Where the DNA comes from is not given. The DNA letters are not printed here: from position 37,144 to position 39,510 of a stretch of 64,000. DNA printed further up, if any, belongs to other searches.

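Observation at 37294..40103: Candidate undescribed carboxylate-responsive nucleotidylation switch: sCache_2-PAS-DUF294 nucleotidyltransferase sensor plus metallophosphoesterase in the DUF485-actP operon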

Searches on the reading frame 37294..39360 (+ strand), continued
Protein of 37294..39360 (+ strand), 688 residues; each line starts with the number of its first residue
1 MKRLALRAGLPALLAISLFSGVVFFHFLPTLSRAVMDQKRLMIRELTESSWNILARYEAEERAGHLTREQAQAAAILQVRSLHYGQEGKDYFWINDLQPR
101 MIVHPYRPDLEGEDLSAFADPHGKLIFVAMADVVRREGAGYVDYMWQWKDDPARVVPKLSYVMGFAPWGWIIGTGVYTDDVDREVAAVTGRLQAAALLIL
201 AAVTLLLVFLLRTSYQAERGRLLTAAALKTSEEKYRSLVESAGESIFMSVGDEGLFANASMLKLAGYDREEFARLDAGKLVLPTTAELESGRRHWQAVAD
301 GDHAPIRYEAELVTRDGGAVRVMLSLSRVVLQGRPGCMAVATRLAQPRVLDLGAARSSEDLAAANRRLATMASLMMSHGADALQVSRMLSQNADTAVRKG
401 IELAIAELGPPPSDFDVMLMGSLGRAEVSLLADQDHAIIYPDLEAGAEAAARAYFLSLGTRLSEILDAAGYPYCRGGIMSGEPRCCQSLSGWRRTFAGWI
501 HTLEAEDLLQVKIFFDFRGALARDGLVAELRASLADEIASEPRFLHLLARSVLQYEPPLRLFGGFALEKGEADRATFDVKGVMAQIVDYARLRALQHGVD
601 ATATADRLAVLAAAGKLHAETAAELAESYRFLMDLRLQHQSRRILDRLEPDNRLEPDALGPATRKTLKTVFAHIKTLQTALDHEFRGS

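Call 45: search_protein_families(library=pfam, proteins=[P0121, P0129, P0134, P0148, P0165, P0140, P0167, P0126], max_evalue=0.0001)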
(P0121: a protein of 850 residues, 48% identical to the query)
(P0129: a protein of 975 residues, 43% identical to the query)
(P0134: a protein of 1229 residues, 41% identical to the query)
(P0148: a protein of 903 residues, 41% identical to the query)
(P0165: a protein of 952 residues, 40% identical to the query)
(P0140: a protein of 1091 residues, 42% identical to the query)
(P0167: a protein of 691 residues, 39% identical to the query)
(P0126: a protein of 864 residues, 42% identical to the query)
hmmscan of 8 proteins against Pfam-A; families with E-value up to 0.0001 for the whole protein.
P0121 (850 aa): 5 families
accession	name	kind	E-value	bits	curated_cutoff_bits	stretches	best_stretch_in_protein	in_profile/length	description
PF03445.19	DUF294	-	1.7e-47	161.2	21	1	525-660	2-134/138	Putative nucleotidyltransferase DUF294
PF17200.10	sCache_2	-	2.9e-39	134.9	25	1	37-189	3-153/155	Single Cache domain 2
PF10335.14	DUF294_C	-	9.3e-36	123.2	22.5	1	700-843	1-145/145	Putative nucleotidyltransferase substrate binding domain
PF08269.17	dCache_2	-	4.1e-32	111.9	26.5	1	32-186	39-191/298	Cache domain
PF17201.10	Cache_3-Cache_2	-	5e-09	36.3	27.7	1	91-189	205-297/299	Cache 3/Cache 2 fusion domain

P0129 (975 aa): 11 families
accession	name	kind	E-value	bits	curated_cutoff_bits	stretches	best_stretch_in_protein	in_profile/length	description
PF03445.19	DUF294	-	7.8e-46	155.8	21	1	654-787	6-136/138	Putative nucleotidyltransferase DUF294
PF17200.10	sCache_2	-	6.3e-42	143.6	25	1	46-197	3-152/155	Single Cache domain 2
PF08269.17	dCache_2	-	7e-40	137.4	26.5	1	39-198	37-194/298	Cache domain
PF10335.14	DUF294_C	-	4.1e-38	130.9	22.5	1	825-968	1-145/145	Putative nucleotidyltransferase substrate binding domain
PF00571.33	CBS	-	2.9e-20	72.7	24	2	570-620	1-51/57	CBS domain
PF13426.13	PAS_9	-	5.4e-18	65.6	27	2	389-479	12-103/103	PAS domain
PF13188.13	PAS_8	-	1e-14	54.2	21.8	1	366-418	1-51/65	PAS domain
PF00989.32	PAS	-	2.1e-14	53.9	22.6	1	368-477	3-113/113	PAS fold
PF17201.10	Cache_3-Cache_2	-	1.3e-10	41.5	27.7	1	101-199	206-298/299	Cache 3/Cache 2 fusion domain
PF08447.18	PAS_3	-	6.6e-07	29.9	25.6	0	391-474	2-89/89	PAS fold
PF08448.16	PAS_4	-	9.6e-07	29.5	23.1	0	384-481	11-109/110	PAS fold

P0134 (1229 aa): 10 families
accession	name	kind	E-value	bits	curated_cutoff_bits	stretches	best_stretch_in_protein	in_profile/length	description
PF03445.19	DUF294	-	8.7e-46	155.7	21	1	907-1044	2-136/138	Putative nucleotidyltransferase DUF294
PF17200.10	sCache_2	-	4.4e-35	121.3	25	1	301-448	3-148/155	Single Cache domain 2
PF10335.14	DUF294_C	-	6.6e-35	120.5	22.5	1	1083-1225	2-145/145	Putative nucleotidyltransferase substrate binding domain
PF08269.17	dCache_2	-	2e-31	109.7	26.5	1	295-449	38-190/298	Cache domain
PF00989.32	PAS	-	7.7e-18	65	22.6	1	497-607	1-112/113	PAS fold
PF13426.13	PAS_9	-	1.9e-16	60.6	27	2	509-607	3-100/103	PAS domain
PF00571.33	CBS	-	9.1e-14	52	24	1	827-880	1-54/57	CBS domain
PF13188.13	PAS_8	-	1.7e-13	50.4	21.8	1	497-547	1-49/65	PAS domain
PF02811.25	PHP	-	3.1e-08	34.6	26.4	1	8-85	1-71/164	PHP domain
PF17201.10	Cache_3-Cache_2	-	7.5e-07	29.2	27.7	1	355-451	205-295/299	Cache 3/Cache 2 fusion domain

P0148 (903 aa): 6 families
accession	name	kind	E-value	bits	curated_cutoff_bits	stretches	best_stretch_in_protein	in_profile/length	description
PF03445.19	DUF294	-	3.3e-44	150.5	21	1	584-723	2-138/138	Putative nucleotidyltransferase DUF294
PF10335.14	DUF294_C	-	1.7e-36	125.6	22.5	1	760-898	2-144/145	Putative nucleotidyltransferase substrate binding domain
PF17200.10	sCache_2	-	4.8e-35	121.2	25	1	257-410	3-154/155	Single Cache domain 2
PF08269.17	dCache_2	-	8.7e-33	114.2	26.5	1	250-411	37-196/298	Cache domain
PF17201.10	Cache_3-Cache_2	-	2.7e-08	33.9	27.7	1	291-406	187-294/299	Cache 3/Cache 2 fusion domain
PF13426.13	PAS_9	-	1e-06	29.4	27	1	464-556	2-100/103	PAS domain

P0165 (952 aa): 7 families
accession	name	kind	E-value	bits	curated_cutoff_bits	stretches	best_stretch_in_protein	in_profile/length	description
PF03445.19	DUF294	-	5.1e-45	153.2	21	1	634-767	6-138/138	Putative nucleotidyltransferase DUF294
PF10335.14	DUF294_C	-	1.2e-34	119.7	22.5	1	804-947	2-145/145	Putative nucleotidyltransferase substrate binding domain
PF17200.10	sCache_2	-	2.6e-32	112.3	25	1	290-439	3-150/155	Single Cache domain 2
PF08269.17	dCache_2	-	2.5e-27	96.2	26.5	1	287-439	41-191/298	Cache domain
PF17201.10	Cache_3-Cache_2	-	8.3e-07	29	27.7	1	353-442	218-297/299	Cache 3/Cache 2 fusion domain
PF02811.25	PHP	-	4.4e-06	27.5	26.4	1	8-71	1-66/164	PHP domain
PF13188.13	PAS_8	-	1.8e-05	24.9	21.8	1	487-528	2-43/65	PAS domain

P0140 (1091 aa): 10 families
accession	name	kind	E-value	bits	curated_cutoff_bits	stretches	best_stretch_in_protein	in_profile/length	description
PF03445.19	DUF294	-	1.8e-47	161.2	21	1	768-906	2-137/138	Putative nucleotidyltransferase DUF294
PF10335.14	DUF294_C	-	1e-41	142.6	22.5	1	944-1086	2-145/145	Putative nucleotidyltransferase substrate binding domain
PF17200.10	sCache_2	-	1.9e-38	132.2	25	1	288-439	3-152/155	Single Cache domain 2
PF08269.17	dCache_2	-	9.7e-32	110.7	26.5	1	282-438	38-192/298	Cache domain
PF00571.33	CBS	-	9.7e-19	67.9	24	2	688-741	1-54/57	CBS domain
PF00989.32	PAS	-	4.9e-10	39.8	22.6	1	485-595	2-113/113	PAS fold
PF02811.25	PHP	-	1.4e-08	35.7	26.4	1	9-80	2-76/164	PHP domain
PF13426.13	PAS_9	-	1.6e-08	35.2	27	1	496-597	3-103/103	PAS domain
PF17201.10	Cache_3-Cache_2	-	6e-08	32.8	27.7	1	342-440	205-297/299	Cache 3/Cache 2 fusion domain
PF08448.16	PAS_4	-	1.9e-06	28.5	23.1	1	502-599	14-109/110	PAS fold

P0167 (691 aa): 5 families
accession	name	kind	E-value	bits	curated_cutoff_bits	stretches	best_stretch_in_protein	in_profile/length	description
PF03445.19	DUF294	-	6.9e-43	146.3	21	1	385-520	5-137/138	Putative nucleotidyltransferase DUF294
PF17200.10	sCache_2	-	2.3e-42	145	25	1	37-187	3-151/155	Single Cache domain 2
PF08269.17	dCache_2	-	9.1e-38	130.5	26.5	1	28-187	35-192/298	Cache domain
PF10335.14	DUF294_C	-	3e-26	92.4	22.5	1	581-686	40-145/145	Putative nucleotidyltransferase substrate binding domain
PF17201.10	Cache_3-Cache_2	-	3.2e-09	36.9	27.7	1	91-185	205-293/299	Cache 3/Cache 2 fusion domain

P0126 (864 aa): 8 families
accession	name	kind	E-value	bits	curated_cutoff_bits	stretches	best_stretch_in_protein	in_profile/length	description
PF03445.19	DUF294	-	8.5e-45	152.5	21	1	540-673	5-135/138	Putative nucleotidyltransferase DUF294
PF10335.14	DUF294_C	-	1.1e-39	136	22.5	1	712-856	1-145/145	Putative nucleotidyltransferase substrate binding domain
PF17200.10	sCache_2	-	1.6e-39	135.8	25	1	46-198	3-153/155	Single Cache domain 2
PF08269.17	dCache_2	-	4.6e-36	124.9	26.5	1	40-196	38-192/298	Cache domain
PF17201.10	Cache_3-Cache_2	-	2.9e-10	40.4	27.7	1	104-199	209-298/299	Cache 3/Cache 2 fusion domain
PF00571.33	CBS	-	2.9e-08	34.3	24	0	398-446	7-55/57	CBS domain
PF00989.32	PAS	-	5.7e-06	26.8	22.6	1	242-350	1-112/113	PAS fold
PF13426.13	PAS_9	-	2.9e-05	24.7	27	0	253-352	2-102/103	PAS domain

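Call 61: search_protein_families(library=pfam, proteins=[L046:9500-10078:+, L061:10720-11418:+, L061:3473-4417:-, L053:8003-8947:-, L053:7016-7915:+, L041:7638-9161:+, L043:718-1500:+, L079:12387-13241:+, L061:5515-8421:+, L069:9956-12883:+], max_evalue=0.01)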
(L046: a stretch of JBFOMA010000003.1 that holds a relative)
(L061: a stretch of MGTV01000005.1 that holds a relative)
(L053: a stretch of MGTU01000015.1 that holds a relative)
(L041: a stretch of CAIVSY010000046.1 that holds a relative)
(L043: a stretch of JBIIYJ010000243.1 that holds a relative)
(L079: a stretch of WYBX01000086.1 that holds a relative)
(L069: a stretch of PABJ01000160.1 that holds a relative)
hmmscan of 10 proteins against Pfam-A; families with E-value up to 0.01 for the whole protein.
L046:9500-10078:+ (193 aa): 0 families

L061:10720-11418:+ (232 aa): 2 families
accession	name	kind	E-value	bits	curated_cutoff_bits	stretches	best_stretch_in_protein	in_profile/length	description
PF12850.12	Metallophos_2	-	7.1e-18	65.5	27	1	1-191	1-151/154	Calcineurin-like phosphoesterase superfamily domain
PF00149.33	Metallophos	-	6.8e-15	56.4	21.5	1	1-193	1-156/191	Calcineurin-like phosphoesterase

L061:3473-4417:- (314 aa): 2 families
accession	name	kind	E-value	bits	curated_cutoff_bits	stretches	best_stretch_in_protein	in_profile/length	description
PF01556.23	DnaJ_C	-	1.3e-39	136.2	26.6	1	147-296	1-152/152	DnaJ C terminal domain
PF00226.36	DnaJ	-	2.7e-29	101.5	27.8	1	6-68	1-63/63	DnaJ domain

L053:8003-8947:- (314 aa): 2 families
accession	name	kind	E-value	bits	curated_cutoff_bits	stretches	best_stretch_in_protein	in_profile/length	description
PF01556.23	DnaJ_C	-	9.2e-40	136.6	26.6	1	147-296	1-152/152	DnaJ C terminal domain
PF00226.36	DnaJ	-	2.1e-28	98.7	27.8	1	6-68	1-63/63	DnaJ domain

L053:7016-7915:+ (299 aa): 0 families

L041:7638-9161:+ (507 aa): 3 families
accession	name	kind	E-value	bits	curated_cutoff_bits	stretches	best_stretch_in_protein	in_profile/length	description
PF02518.31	HATPase_c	-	1.6e-27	96.5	26.4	1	382-493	1-110/111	Histidine kinase-, DNA gyrase B-, and HSP90-like ATPase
PF00512.31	HisKA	-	4.1e-11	43.2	26.9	1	275-339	3-66/66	His Kinase A (phospho-acceptor) domain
PF00672.30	HAMP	-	1.6e-06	28.8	25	1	217-268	2-52/53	HAMP domain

L043:718-1500:+ (260 aa): 1 family
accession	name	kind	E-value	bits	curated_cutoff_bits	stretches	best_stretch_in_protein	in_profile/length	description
PF03309.20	Pan_kinase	-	2.7e-48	165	24.7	1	10-207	1-203/205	Type III pantothenate kinase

L079:12387-13241:+ (284 aa): 2 families
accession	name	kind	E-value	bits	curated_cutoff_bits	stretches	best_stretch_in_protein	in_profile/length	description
PF00149.33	Metallophos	-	1.1e-09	39.4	21.5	1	25-241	2-191/191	Calcineurin-like phosphoesterase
PF12850.12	Metallophos_2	-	9.7e-07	29.4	27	1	25-135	2-90/154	Calcineurin-like phosphoesterase superfamily domain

L061:5515-8421:+ (968 aa): 10 families
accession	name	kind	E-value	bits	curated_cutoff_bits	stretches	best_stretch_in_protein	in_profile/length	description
PF03445.19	DUF294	-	2.4e-45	154.3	21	1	645-783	2-137/138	Putative nucleotidyltransferase DUF294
PF17200.10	sCache_2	-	1.8e-38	132.3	25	1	44-195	1-150/155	Single Cache domain 2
PF08269.17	dCache_2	-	1e-34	120.5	26.5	1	39-195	37-191/298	Cache domain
PF10335.14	DUF294_C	-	1.4e-31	109.7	22.5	1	821-954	2-136/145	Putative nucleotidyltransferase substrate binding domain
PF00571.33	CBS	-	2.2e-18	66.8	24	2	565-617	1-53/57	CBS domain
PF13426.13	PAS_9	-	9.4e-18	64.8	27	2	253-350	2-101/103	PAS domain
PF00989.32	PAS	-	6.7e-17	62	22.6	1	242-350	1-113/113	PAS fold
PF13188.13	PAS_8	-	1.5e-16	60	21.8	2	365-409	1-44/65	PAS domain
PF08448.16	PAS_4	-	6.8e-11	42.8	23.1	1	384-479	13-110/110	PAS fold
PF17201.10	Cache_3-Cache_2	-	2.3e-05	24.3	27.7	1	100-198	205-297/299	Cache 3/Cache 2 fusion domain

L069:9956-12883:+ (975 aa): 10 families
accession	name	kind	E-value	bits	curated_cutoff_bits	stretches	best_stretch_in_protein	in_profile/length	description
PF03445.19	DUF294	-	1.4e-48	164.7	21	1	652-791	2-138/138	Putative nucleotidyltransferase DUF294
PF17200.10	sCache_2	-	6.3e-38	130.6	25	1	47-196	3-150/155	Single Cache domain 2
PF10335.14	DUF294_C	-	2.2e-37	128.5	22.5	1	828-970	2-145/145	Putative nucleotidyltransferase substrate binding domain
PF08269.17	dCache_2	-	2.6e-37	129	26.5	1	38-197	35-192/298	Cache domain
PF00571.33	CBS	-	1e-20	74.2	24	2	511-560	5-54/57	CBS domain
PF13426.13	PAS_9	-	5.4e-14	52.8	27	2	391-482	12-103/103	PAS domain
PF00989.32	PAS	-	1.9e-12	47.6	22.6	2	372-480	4-113/113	PAS fold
PF13188.13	PAS_8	-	5.6e-11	42.4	21.8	2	243-282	1-43/65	PAS domain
PF17201.10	Cache_3-Cache_2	-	2.8e-08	33.9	27.7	1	80-199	186-297/299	Cache 3/Cache 2 fusion domain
PF08448.16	PAS_4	-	1.6e-05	25.5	23.1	0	393-483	18-108/110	PAS fold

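Call 68: predict_structure(alignment_id=A2)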
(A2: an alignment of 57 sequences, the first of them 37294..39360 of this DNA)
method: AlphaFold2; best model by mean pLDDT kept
length: 688 residues; sequences in the alignment: 57
mean_pLDDT: 89.0   pTM: 0.54
mean pLDDT of the five models: 89.0, 87.8, 87.8, 86.2, 85.1
residues with pLDDT >= 90: 414; 70-90: 243; 50-70: 22; < 50: 9
segments of 3 or more residues with pLDDT < 50: 346-348
pLDDT, mean of each block of 10 residues (from residue 1): 74 84 84 88 94 96 96 94 83 94 91 94 95 96 92 92 97 93 84 84 85 80 67 50 78 84 89 89 89 89 86 90 90 87 64 82 89 93 94 95 96 95 94 95 92 97 95 90 95 92 77 85 87 91 89 90 87 89 95 93 95 96 97 98 94 94 97 94 77
secondary structure, 60 per line:
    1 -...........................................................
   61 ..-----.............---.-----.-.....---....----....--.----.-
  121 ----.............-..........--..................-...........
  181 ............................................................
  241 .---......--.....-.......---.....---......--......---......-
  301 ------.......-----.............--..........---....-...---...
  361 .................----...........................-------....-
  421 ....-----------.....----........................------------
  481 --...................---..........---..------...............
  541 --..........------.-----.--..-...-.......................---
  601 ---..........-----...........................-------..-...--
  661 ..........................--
elements in order: H2-62 H68-80 E92-96 E100-103 H126-137 E139-148 E151-165 E170-177 H178-241 E245-250 E253-257 H259-265 H269-273 H277-280 H285-290 H294-299 E307-313 E319-331 E334-343 H347-350 H358-377 H382-408 E416-419 H421-424 E436-440 H445-468 E486-488 H489-501 H505-514 H526-540 H543-552 E575-578 H579-597 H604-613 H619-645 H661-686
